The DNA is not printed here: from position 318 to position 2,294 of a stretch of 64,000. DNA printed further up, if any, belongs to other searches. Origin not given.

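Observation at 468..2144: Secreted hexahaem cytochrome whose motif order and flanks resemble the OmcS nanowire subunit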

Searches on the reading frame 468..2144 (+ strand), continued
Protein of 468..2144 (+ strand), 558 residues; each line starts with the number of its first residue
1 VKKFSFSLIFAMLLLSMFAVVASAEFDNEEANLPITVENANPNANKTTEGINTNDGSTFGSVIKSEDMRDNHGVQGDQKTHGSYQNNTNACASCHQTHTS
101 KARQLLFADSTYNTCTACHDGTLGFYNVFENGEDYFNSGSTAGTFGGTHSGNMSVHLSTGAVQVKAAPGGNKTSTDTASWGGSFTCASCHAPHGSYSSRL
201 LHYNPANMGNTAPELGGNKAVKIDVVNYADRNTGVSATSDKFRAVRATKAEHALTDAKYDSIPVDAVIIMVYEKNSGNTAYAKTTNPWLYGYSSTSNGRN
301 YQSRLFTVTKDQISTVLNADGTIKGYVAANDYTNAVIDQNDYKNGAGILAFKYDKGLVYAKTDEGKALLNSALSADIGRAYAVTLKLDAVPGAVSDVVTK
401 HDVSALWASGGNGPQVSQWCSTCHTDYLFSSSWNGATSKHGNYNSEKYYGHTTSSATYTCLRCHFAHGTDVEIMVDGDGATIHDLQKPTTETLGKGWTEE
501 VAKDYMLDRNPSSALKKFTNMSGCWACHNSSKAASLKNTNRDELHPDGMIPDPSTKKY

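Call 13: search_solved_structures(query=A1, max_evalue=10, show_alignments=2)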
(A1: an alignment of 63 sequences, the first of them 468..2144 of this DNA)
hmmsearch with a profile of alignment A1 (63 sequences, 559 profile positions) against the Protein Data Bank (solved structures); distinct sequences matched with E-value up to 10: 6.
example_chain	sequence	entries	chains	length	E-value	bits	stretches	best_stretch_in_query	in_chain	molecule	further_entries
6ef8_A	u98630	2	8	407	0.0021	20.2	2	397-427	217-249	C-type cytochrome OmcS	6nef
6r2q_A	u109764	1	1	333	0.75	11.8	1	191-221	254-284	Cystathionine beta-synthase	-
1fcd_C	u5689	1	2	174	2.1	10.4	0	97-108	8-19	FLAVOCYTOCHROME C SULFIDE DEHYDROGENASE (CYTOCHROME SUBUNIT)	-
3pv5_A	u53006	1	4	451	3.1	9.8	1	208-296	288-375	DegQ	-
3pv3_A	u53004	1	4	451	3.2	9.8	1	208-296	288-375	DegQ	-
3pv2_A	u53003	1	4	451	3.2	9.8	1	208-296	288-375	DegQ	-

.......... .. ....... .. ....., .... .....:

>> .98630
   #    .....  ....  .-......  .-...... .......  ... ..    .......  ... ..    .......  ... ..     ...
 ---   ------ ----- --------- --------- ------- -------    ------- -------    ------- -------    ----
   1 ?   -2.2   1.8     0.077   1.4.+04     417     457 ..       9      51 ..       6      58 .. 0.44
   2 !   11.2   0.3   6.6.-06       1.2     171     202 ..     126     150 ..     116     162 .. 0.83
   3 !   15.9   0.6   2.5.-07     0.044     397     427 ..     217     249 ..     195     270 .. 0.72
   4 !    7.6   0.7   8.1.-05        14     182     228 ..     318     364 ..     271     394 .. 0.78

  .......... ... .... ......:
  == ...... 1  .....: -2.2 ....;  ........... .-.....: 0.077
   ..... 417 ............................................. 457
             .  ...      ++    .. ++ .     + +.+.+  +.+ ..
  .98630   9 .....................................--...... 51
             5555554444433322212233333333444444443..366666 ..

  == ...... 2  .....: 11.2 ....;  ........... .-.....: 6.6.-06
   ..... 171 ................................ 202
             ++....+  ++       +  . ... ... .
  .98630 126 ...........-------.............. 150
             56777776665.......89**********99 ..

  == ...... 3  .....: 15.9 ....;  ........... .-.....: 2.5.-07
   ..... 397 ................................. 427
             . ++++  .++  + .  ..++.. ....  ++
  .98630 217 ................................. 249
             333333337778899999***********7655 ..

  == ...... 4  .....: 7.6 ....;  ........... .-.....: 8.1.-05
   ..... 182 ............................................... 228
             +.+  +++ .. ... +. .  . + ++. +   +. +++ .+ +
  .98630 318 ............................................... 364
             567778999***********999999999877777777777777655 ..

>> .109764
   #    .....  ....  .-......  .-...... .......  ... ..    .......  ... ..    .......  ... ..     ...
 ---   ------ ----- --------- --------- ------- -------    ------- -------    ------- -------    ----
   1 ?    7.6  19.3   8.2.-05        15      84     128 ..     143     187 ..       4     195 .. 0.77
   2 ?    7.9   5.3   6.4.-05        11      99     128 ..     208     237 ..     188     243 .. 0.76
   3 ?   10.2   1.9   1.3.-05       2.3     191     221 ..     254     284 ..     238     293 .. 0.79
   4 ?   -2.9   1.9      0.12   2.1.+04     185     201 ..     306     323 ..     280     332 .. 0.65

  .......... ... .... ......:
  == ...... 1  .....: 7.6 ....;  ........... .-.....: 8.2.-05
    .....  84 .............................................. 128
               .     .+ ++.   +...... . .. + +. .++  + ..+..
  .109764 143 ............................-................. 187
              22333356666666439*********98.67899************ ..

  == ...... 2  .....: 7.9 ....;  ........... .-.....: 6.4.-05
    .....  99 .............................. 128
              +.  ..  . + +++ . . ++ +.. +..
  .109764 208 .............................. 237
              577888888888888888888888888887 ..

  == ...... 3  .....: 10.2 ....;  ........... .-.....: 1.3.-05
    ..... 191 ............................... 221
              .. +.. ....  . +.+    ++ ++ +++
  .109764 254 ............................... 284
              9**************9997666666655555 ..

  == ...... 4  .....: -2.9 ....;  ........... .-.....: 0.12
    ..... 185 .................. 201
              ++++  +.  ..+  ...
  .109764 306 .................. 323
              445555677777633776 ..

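Call 34: predict_structure(alignment_id=A1)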
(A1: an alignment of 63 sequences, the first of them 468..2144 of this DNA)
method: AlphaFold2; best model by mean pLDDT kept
length: 558 residues; sequences in the alignment: 63
mean_pLDDT: 60.7   pTM: 0.51
mean pLDDT of the five models: 60.7, 57.1, 56.7, 56.0, 55.4
residues with pLDDT >= 90: 118; 70-90: 96; 50-70: 99; < 50: 245
segments of 3 or more residues with pLDDT < 50: 28-48, 80-170, 176-202, 409-414, 422-433, 435-444, 446-469, 509-555
pLDDT, mean of each block of 10 residues (from residue 1): 81 86 57 38 44 61 56 59 39 32 30 30 27 38 32 32 38 48 34 34 64 85 98 92 97 95 97 91 91 78 95 93 80 81 69 93 94 95 66 64 54 48 44 46 44 34 36 59 86 87 63 34 29 30 41 48
secondary structure, 60 per line:
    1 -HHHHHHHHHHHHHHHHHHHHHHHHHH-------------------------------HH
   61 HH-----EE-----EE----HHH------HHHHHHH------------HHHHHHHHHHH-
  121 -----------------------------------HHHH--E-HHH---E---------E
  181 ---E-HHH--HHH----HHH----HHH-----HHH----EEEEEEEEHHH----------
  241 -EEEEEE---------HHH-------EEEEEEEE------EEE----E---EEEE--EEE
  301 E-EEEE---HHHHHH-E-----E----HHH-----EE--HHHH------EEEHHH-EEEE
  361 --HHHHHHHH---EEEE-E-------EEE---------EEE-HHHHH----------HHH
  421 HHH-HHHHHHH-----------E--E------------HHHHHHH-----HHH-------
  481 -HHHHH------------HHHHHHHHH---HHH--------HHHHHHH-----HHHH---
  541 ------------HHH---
elements in order: H2-27 H59-62 H90-96 H109-119 H156-159 E220-227 E242-247 E267-274 E281-283 E292-295 E298-301 E303-306 H310-315 H340-343 E350-352 E357-360 H363-370 E374-377 E387-389 E399-401 H403-407 H418-423 H425-431 H459-465 H482-486 H499-507 H522-528 H534-537

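Call 38: fold_search(model_id=the predicted structure, library=pdb)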
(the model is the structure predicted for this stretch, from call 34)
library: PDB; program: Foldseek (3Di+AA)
matches with E <= 10: 29; with E <= 0.001: 0
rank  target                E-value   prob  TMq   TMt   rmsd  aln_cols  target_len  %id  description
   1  2ou2                  3.0e+00  0.07  0.07  0.14   8.0        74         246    9  Acetyltransferase domain of Human HIV-1 Tat interacting protein, 60kDa, isoform 3 (released 2007-02-27)
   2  2pq8                  3.1e+00  0.08  0.07  0.14   8.4        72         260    8  MYST histone acetyltransferase 1 (released 2007-05-15)
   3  4rhh_C                3.1e+00  0.01  0.08  0.06  17.4       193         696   10  Crystal structure of the catalytic mutant Xyn52B2-E335G, a GH52 Beta-D-xylosidase from Geobacillus stearothermophilus  (released 2015-10-14)
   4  8r1c_D                3.3e+00  0.01  0.05  0.14  16.0       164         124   12  SD1-2 Fab in complex with SARS-CoV-2 BA.2.12.1 Spike Glycoprotein (released 2024-03-13)
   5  7b3a                  3.5e+00  0.01  0.06  0.10  15.6       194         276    9  Crystal structure of PamZ (released 2021-11-10)
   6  1lui_MODEL_1_A        4.1e+00  0.04  0.07  0.26   8.4        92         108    8  NMR Structures of Itk SH2 domain, Pro287cis isoform, ensemble of 20 low energy structures (released 2002-11-27)
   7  3nd1_B                5.2e+00  0.03  0.05  0.09  10.1        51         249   12  Crystal structure of Precorrin-6A synthase from Rhodobacter capsulatus (released 2011-06-08)
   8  8yia_B                5.2e+00  0.01  0.05  0.12  13.0       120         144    4  The selenomethionine contained structure of SdnG (released 2025-10-22)
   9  6gn6_F                5.2e+00  0.01  0.05  0.06  14.0       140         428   11  Alpha-L-fucosidase isoenzyme 1 from Paenibacillus thiaminolyticus (released 2018-12-26)
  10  8rk3_b                5.2e+00  0.01  0.06  0.05  17.9       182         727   14  Bacteriophage JBD30 baseplate - composite structure (released 2024-08-14)
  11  4je0_B                5.8e+00  0.01  0.06  0.09  17.9       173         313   14  Structures of SdrD from Staphylococcus aureus reveal the molecular mechanism of how the cell surface receptors recogni (released 2013-06-19)
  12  2nn6_G                6.5e+00  0.02  0.10  0.19   9.5       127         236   14  Structure of the human RNA exosome composed of Rrp41, Rrp45, Rrp46, Rrp43, Mtr3, Rrp42, Csl4, Rrp4, and Rrp40 (released 2006-12-26)
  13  3tob                  6.9e+00  0.04  0.07  0.13   8.4        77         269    8  Human MOF E350Q crystal structure with active site lysine partially acetylated (released 2011-11-09)
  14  8rk3_O                7.3e+00  0.01  0.04  0.07  11.1        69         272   16  Bacteriophage JBD30 baseplate - composite structure (released 2024-08-14)
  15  6tjd_A                8.1e+00  0.01  0.04  0.12  12.0        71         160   18  Crystal structure of the computationally designed Cake4 protein (released 2020-05-06)
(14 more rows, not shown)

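Call 39: find_encoding_contigs(protein=P0001, flank=10000, max_places=3)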
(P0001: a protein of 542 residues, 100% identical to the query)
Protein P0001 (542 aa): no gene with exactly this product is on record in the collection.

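Call 40: find_encoding_contigs(protein=P0004, flank=10000, max_places=2)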
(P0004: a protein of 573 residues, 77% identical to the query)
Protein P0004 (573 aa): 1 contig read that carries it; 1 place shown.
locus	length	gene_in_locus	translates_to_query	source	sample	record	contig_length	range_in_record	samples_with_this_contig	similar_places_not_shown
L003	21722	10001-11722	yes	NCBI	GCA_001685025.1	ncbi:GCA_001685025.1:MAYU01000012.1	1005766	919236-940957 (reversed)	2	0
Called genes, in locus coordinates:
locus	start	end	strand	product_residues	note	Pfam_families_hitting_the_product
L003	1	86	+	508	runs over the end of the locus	PF27511:ComFA_N, PF04851:ResIII, PF00270:DEAD, PF00271:Helicase_C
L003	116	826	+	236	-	PF18912:DZR_2 (weak), PF00156:Pribosyltran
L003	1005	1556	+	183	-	PF02482:Ribosomal_S30AE, PF16321:Ribosom_S30AE_C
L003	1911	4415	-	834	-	PF07517:SecA_DEAD, PF00270:DEAD (weak), PF01043:SecA_PP_bind, PF21090:P-loop_SecA, PF07516:SecA_SW, PF02810:SEC-C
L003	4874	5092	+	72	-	-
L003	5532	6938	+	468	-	PF03264:Cytochrom_NNT, PF14522:Cytochrome_C7 (faint), PF02085:Cytochrom_CIII (faint), PF09699:Paired_CXXCH_1 (faint), PF14537:Cytochrom_c3_2 (faint), PF22113:Mtrc-MtrF_II-IV_dom (faint)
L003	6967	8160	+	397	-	PF03264:Cytochrom_NNT, PF02085:Cytochrom_CIII (faint), PF09699:Paired_CXXCH_1 (faint), PF14522:Cytochrome_C7 (faint), PF14537:Cytochrom_c3_2 (faint), PF22113:Mtrc-MtrF_II-IV_dom (faint)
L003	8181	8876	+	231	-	PF13174:TPR_6 (faint), PF21033:RMD1-3 (faint), PF12895:ANAPC3 (faint), PF13371:TPR_9 (faint), PF21545:T7SS_EccA1_N (weak), PF13414:TPR_11 (weak), PF07719:TPR_2 (weak), PF13181:TPR_8 (weak), +8 more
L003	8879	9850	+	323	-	PF03022:MRJP (faint), PF01731:Arylesterase (faint), PF08450:SGL (faint), PF25021:TEN_NHL (faint), PF06739:SBBP (faint), PF17170:DUF5128, PF01436:NHL (weak)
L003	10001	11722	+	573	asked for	PF22113:Mtrc-MtrF_II-IV_dom (faint), PF14537:Cytochrom_c3_2 (faint), PF09699:Paired_CXXCH_1 (weak), PF14522:Cytochrome_C7 (faint)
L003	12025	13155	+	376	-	PF22113:Mtrc-MtrF_II-IV_dom (faint), PF14537:Cytochrom_c3_2 (faint), PF09699:Paired_CXXCH_1 (faint)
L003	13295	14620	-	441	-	PF14522:Cytochrome_C7 (faint), PF03264:Cytochrom_NNT, PF02085:Cytochrom_CIII (faint), PF14537:Cytochrom_c3_2 (faint), PF22113:Mtrc-MtrF_II-IV_dom (faint), PF22678:Cytochrom_c_NrfB-like (faint)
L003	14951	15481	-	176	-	PF02417:Chromate_transp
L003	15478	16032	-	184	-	PF02417:Chromate_transp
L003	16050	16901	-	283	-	PF06267:DUF1028, PF08823:PG_binding_2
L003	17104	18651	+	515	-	PF00370:FGGY_N, PF02782:FGGY_C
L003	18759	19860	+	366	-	PF03462:PCRF, PF00472:RF-1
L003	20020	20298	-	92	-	-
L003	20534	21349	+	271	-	PF02588:YitT_membrane, PF10035:DUF2179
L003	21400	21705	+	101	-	PF13442:Cytochrome_CBB3, PF00034:Cytochrom_C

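Call 50: find_encoding_contigs(protein=P0011, flank=10000, max_places=1)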
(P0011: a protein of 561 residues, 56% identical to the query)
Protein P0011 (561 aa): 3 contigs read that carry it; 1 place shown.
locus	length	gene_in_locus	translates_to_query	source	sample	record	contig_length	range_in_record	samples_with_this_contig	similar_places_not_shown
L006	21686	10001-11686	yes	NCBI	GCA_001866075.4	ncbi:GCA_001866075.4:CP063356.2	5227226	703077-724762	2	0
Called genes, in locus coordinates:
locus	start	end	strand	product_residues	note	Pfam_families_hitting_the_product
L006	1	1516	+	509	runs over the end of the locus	PF01039:Carboxyl_trans, PF03255:ACCA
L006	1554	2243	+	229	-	PF01144:CoA_trans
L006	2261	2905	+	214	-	PF01144:CoA_trans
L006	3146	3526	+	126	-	PF00440:TetR_N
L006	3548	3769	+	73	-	-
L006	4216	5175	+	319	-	PF00989:PAS (weak), PF08448:PAS_4, PF13426:PAS_9 (weak), PF00990:GGDEF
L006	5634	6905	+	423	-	PF03264:Cytochrom_NNT, PF14522:Cytochrome_C7 (faint), PF14537:Cytochrom_c3_2 (faint), PF02085:Cytochrom_CIII (weak)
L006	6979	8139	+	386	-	PF03264:Cytochrom_NNT, PF02085:Cytochrom_CIII (faint), PF09699:Paired_CXXCH_1 (faint), PF14522:Cytochrome_C7 (faint), PF14537:Cytochrom_c3_2 (faint), PF22113:Mtrc-MtrF_II-IV_dom (weak)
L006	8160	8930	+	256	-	PF13431:TPR_17 (faint), PF23914:TPR_CcmH_CycH (faint), PF12895:ANAPC3 (weak), PF13181:TPR_8 (faint), PF13371:TPR_9 (faint), PF13428:TPR_14 (faint), PF13414:TPR_11 (weak), PF13424:TPR_12 (weak), +6 more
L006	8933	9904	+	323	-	PF01731:Arylesterase (faint), PF01436:NHL (faint), PF08450:SGL (faint), PF17170:DUF5128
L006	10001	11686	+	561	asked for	PF22113:Mtrc-MtrF_II-IV_dom (faint), PF14537:Cytochrom_c3_2 (faint), PF14522:Cytochrome_C7 (faint), PF09699:Paired_CXXCH_1 (faint)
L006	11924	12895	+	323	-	PF12837:Fer4_6 (faint), PF13237:Fer4_10 (faint), PF14697:Fer4_21 (faint), PF13187:Fer4_9 (faint), PF00037:Fer4 (weak), PF12838:Fer4_7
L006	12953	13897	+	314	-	PF17170:DUF5128 (faint), PF25021:TEN_NHL (faint), PF01436:NHL, PF24684:Vgb_lyase (weak), PF01436:NHL (weak)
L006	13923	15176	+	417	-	PF22113:Mtrc-MtrF_II-IV_dom (faint), PF09699:Paired_CXXCH_1 (weak), PF14522:Cytochrome_C7 (faint)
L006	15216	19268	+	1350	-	PF18370:RGI_lyase (faint), PF00041:fn3, PF13205:Big_5, PF09699:Paired_CXXCH_1 (weak), PF14537:Cytochrom_c3_2 (faint)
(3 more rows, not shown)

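Call 64: search_protein_representatives(alignment_id=A1)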
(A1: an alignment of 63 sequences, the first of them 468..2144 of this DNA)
Query: 63 sequences, 559 profile positions. Proteins with E-value up to 0.001 (for the whole library): 888; up to 1e-10: 350; up to 1e-30: 192. The best 150 are listed.
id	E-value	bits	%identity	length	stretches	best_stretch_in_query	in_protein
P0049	1.7e-209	713.9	-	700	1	2-546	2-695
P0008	4.0e-206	702.7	-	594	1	3-544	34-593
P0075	2.7e-204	696.7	-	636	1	3-548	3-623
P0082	1.3e-203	694.4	-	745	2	3-319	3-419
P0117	6.0e-202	688.9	-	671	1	2-546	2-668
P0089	4.3e-198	676.2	-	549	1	5-551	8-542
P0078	2.8e-196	670.2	-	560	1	2-541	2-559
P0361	1.1e-194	665.0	-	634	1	1-534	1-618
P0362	2.1e-194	664.0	-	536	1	3-540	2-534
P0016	2.5e-189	647.3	-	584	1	2-550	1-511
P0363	2.0e-187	641.0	-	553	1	2-545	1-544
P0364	1.0e-182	625.4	-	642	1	3-546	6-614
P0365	2.3e-179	614.4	-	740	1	2-545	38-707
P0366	2.6e-178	610.9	-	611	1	1-541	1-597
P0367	1.9e-176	604.7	-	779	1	2-534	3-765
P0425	3.4e-82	293.6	-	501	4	42-237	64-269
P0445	7.8e-71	256.1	-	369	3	77-208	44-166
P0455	6.6e-65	236.5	-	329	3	77-210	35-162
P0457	2.3e-63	231.5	-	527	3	82-208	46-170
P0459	5.1e-61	223.7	-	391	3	78-258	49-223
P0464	1.5e-55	205.7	-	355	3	405-531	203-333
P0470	3.4e-53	197.9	-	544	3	79-219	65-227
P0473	6.6e-51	190.3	-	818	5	2-226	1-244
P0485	6.2e-43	164.0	-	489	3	80-258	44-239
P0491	5.0e-42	161.0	-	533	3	38-218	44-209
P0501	1.7e-39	152.7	-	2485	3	80-218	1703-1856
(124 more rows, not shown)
